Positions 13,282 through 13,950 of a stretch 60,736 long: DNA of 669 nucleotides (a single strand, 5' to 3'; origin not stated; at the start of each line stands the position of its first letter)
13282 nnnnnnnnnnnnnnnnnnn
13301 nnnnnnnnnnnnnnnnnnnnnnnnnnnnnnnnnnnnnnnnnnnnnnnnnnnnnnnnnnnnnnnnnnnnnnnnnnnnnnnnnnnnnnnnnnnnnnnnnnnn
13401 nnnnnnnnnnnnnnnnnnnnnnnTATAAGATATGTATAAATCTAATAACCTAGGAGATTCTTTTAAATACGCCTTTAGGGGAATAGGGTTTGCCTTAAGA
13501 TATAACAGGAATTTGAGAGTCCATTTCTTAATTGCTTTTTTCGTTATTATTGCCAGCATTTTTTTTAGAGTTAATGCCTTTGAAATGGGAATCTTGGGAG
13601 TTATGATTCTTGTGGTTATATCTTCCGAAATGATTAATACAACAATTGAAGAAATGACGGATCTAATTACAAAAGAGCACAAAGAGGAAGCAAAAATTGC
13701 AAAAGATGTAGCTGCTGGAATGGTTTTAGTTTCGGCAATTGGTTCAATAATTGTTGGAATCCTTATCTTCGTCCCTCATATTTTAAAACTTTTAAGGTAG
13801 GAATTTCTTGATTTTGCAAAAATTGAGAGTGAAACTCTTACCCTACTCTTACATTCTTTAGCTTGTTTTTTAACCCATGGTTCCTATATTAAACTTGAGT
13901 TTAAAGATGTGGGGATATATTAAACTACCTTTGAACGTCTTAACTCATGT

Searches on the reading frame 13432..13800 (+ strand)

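Call 71: search_protein_families(library=pfam, proteins=[window:13432-13800:+], max_evalue=0.0001)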
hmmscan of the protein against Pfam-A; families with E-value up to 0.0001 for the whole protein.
window:13432-13800:+ (122 aa): 1 family
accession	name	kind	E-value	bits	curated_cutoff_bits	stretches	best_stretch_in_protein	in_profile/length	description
PF01219.24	DAGK_prokar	-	4.7e-32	110.3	22.3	1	12-113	1-102/102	Prokaryotic diacylglycerol kinase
